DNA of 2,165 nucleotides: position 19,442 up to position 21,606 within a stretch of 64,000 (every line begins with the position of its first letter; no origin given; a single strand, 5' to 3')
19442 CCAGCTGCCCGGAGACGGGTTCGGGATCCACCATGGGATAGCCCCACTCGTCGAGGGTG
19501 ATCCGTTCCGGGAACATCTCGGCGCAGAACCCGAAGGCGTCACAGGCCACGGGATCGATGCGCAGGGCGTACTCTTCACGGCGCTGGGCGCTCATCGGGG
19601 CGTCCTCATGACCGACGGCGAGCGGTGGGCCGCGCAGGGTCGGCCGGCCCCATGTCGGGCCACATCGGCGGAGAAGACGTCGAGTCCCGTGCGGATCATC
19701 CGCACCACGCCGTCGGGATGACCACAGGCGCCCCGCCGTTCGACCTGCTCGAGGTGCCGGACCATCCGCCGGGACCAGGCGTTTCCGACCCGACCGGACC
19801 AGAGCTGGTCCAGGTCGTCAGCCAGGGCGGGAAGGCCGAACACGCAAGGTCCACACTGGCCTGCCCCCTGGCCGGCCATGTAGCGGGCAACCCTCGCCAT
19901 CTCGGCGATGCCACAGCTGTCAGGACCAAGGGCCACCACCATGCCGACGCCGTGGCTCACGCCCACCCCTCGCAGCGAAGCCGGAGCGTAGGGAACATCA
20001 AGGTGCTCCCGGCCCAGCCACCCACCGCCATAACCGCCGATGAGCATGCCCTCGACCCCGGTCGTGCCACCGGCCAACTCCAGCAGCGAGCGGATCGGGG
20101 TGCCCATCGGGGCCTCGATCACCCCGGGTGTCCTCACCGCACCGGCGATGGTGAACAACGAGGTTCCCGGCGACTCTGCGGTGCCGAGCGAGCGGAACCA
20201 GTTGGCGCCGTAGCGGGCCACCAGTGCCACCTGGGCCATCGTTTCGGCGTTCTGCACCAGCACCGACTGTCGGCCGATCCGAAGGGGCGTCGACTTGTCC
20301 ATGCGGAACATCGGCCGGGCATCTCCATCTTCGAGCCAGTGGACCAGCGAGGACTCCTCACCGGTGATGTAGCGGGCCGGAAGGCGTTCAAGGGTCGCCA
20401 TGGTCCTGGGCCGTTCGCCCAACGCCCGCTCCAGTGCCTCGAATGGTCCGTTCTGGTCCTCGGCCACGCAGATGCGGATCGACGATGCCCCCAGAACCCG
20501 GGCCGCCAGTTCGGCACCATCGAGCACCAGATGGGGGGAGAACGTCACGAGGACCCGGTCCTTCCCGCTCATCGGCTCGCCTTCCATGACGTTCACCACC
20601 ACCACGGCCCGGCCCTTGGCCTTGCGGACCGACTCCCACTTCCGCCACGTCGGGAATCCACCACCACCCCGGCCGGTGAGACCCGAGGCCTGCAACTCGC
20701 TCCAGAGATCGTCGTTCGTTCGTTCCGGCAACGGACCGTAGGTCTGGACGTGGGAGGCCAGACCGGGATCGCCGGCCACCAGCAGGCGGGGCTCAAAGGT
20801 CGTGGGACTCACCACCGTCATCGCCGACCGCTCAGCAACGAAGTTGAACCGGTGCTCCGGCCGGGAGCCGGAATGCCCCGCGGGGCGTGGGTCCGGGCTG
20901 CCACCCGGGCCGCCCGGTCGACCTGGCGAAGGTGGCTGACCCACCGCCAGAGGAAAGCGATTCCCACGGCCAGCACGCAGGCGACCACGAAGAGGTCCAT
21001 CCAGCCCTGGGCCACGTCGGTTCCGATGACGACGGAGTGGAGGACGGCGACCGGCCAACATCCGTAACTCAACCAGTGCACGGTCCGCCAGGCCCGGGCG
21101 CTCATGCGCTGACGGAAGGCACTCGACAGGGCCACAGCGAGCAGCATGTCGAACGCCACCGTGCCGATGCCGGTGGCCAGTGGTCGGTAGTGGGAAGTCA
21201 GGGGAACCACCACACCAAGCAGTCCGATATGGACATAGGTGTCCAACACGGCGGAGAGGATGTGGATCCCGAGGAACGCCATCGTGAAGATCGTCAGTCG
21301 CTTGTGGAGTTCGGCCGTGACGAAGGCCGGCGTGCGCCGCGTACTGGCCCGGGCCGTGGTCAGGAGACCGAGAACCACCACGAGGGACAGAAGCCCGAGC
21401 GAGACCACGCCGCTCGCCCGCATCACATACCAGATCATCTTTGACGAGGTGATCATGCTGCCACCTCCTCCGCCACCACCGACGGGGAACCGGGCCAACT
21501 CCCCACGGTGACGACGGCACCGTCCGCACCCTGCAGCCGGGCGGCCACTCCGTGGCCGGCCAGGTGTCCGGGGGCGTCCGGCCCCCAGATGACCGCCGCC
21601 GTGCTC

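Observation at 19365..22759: Five-gene ATGA-coupled redox operon: SGAT-repeat peptide, ApbE, ferric-reductase-like heme protein, NuoF-like protein, ferredoxin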

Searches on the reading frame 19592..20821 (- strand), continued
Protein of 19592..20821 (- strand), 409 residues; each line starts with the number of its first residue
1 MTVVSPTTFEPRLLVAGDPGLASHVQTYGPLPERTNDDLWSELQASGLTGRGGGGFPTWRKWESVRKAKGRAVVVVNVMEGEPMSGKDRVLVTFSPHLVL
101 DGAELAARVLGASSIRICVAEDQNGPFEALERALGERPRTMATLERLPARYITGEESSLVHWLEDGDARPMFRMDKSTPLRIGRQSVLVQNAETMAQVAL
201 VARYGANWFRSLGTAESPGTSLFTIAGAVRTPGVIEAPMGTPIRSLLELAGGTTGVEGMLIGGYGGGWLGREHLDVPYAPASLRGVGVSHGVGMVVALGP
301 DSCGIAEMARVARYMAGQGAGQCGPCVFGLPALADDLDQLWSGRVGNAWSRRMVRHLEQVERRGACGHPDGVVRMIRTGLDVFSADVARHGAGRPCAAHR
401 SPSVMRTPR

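Call 26: find_encoding_contigs(protein=P0044, flank=10000, max_places=2)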
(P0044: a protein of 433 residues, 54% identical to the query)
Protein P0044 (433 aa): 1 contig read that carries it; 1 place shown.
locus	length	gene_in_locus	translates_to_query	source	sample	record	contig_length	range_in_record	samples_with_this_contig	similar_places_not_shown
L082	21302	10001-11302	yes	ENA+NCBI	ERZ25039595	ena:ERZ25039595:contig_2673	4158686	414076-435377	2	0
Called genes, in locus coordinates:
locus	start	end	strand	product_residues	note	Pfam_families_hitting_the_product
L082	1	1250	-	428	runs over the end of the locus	PF02771:Acyl-CoA_dh_N, PF02770:Acyl-CoA_dh_M, PF00441:Acyl-CoA_dh_1, PF08028:Acyl-CoA_dh_2 (weak)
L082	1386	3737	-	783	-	PF13231:PMT_2, PF24878:YkcB_C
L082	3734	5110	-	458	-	PF00535:Glycos_transf_2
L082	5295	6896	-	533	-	PF00672:HAMP, PF00512:HisKA, PF02518:HATPase_c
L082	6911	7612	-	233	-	PF00072:Response_reg, PF00486:Trans_reg_C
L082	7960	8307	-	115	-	-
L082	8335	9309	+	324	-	PF02424:ApbE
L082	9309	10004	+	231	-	PF01794:Ferric_reduct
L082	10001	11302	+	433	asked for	PF01512:Complex1_51K, PF10531:SLBB (weak), PF10589:NADH_4Fe-4S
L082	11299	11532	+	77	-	PF13459:Fer4_15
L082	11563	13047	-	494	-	PF00561:Abhydrolase_1, PF08386:Abhydrolase_4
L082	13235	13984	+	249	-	PF06197:DUF998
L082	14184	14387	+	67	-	PF00313:CSD, PF08206:OB_RNB (weak)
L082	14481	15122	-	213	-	PF18914:DUF5666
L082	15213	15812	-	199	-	PF04138:GtrA_DPMS_TM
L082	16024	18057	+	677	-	PF13231:PMT_2, PF24878:YkcB_C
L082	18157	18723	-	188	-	PF06737:Transglycosylas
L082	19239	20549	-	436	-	PF04616:Glyco_hydro_43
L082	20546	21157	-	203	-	-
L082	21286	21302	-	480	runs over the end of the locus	PF00535:Glycos_transf_2, PF13641:Glyco_tranf_2_3, PF13632:Glyco_trans_2_3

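Call 61: find_related_loci(query=A3, collection=metagenome_contigs, flank=5000)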
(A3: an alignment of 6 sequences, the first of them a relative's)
Query A3 (292 aa) in metagenome_contigs; peptide patterns used: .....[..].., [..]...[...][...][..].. (x = any residue, [..] = any of these).
600 stretches matched a pattern (row limit reached: there are more); 246 encode a relative of the query (tblastn E <= 1e-3); the best 80 are kept; 80 distinct loci.
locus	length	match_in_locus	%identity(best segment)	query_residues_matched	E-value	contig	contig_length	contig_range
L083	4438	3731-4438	94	1-236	1e-150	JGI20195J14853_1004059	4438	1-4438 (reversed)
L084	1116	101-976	75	1-292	1e-150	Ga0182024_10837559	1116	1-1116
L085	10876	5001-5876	73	1-292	3e-135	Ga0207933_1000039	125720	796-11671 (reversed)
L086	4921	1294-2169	70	1-292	5e-136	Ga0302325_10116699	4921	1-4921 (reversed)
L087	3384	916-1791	67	1-292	1e-137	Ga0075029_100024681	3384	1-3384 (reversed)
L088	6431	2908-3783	68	1-292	4e-132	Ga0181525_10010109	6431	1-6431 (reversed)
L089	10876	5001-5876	72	1-292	1e-131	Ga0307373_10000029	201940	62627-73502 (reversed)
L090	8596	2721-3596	73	1-292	4e-130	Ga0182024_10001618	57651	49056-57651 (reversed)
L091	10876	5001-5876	65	1-292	6e-129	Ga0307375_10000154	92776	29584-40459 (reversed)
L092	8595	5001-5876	67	1-292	4e-129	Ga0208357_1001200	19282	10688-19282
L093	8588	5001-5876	67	1-292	4e-128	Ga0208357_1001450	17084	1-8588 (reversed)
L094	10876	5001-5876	73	1-292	1e-127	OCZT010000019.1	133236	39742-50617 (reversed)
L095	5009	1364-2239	73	1-292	2e-128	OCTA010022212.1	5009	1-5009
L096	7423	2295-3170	67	1-292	1e-127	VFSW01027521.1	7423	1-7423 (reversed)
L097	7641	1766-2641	72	1-292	1e-126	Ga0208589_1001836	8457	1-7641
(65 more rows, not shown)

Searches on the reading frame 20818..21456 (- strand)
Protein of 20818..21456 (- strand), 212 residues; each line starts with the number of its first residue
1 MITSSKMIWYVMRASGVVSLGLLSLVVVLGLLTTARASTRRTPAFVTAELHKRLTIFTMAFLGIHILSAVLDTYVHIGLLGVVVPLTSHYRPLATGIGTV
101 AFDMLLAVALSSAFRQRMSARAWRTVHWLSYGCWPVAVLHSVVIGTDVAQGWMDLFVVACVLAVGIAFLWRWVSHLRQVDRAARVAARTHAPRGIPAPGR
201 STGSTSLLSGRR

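Call 4: search_protein_families(library=pfam, proteins=[window:20818-21456:-], max_evalue=0.1)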
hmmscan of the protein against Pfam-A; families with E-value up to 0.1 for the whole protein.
window:20818-21456:- (212 aa): 2 families
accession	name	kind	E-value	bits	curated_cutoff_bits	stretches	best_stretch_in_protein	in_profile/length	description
PF01794.25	Ferric_reduct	-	1.2e-06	29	28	1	15-134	1-117/121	Ferric reductase like transmembrane component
PF01292.26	Ni_hydr_CYTB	-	0.0034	17.6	30.1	1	16-76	104-169/179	Prokaryotic cytochrome b561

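Call 5: search_protein_families(library=ncbifam, proteins=[window:20818-21456:-], max_evalue=0.01)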
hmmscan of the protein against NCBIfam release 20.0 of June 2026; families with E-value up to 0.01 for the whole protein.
window:20818-21456:- (212 aa): 0 families
